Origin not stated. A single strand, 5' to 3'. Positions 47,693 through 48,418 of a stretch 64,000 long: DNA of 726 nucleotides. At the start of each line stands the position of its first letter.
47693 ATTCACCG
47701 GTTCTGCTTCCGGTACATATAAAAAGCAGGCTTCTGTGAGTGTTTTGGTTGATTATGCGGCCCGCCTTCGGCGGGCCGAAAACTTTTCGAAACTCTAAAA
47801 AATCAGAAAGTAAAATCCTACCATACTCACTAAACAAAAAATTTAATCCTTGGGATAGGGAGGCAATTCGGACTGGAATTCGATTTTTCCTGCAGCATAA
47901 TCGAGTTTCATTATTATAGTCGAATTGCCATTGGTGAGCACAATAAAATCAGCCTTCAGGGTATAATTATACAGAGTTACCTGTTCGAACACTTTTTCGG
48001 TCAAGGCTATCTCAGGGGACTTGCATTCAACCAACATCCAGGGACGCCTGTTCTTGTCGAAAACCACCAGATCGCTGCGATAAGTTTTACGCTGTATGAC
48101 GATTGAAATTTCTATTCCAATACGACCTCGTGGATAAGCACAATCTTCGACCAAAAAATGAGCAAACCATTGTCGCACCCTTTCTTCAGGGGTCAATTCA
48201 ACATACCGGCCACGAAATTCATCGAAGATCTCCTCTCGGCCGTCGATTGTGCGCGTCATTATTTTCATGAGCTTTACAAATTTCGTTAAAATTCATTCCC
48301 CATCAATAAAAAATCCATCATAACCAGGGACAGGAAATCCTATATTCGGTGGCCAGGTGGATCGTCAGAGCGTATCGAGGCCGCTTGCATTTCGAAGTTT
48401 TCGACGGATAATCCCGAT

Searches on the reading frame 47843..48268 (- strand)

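Call 3: search_protein_families(library=pfam, proteins=[window:47843-48268:-], max_evalue=1)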
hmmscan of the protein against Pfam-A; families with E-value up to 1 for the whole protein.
window:47843-48268:- (141 aa): 6 families
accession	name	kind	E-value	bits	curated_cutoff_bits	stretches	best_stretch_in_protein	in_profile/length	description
PF13588.12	HSDR_N_2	-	1.8e-33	115.4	25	1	27-136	1-110/110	Type I restriction enzyme R protein N terminus (HSDR_N)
PF04313.20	HSDR_N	-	0.0023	18.2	25.1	1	59-123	122-193/198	Type I restriction enzyme R protein N terminus (HSDR_N)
PF08774.17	VRR_NUC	-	0.039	14.5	23.8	1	63-89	63-91/116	VRR-NUC domain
PF04430.19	DUF498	-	0.045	14.2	33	1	55-122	8-67/109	Protein of unknown function (DUF498/DUF598)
PF18741.7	MTES_1575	-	0.08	13.5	38.2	0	51-96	13-58/96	REase_MTES_1575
PF06250.17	YhcG_C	-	0.1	12.9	32.5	1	50-100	46-94/157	YhcG PDDEXK nuclease domain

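Call 4: search_protein_families(library=ncbifam, proteins=[window:47843-48268:-], max_evalue=1)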
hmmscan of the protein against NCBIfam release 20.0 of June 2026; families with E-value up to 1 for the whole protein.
window:47843-48268:- (141 aa): 2 families
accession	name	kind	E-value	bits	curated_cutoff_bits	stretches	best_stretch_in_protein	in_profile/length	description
NF046051.1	restrict_EcoAI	equivalog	7.8e-06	24.6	550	1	30-140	16-123/768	EcoAI/FtnUII family type I restriction enzme subunit R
NF047738.1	antiphage_MADS2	equivalog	0.072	11.3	720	1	12-74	4-71/654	methylation-associated defense system DNA methyltransferase MAD2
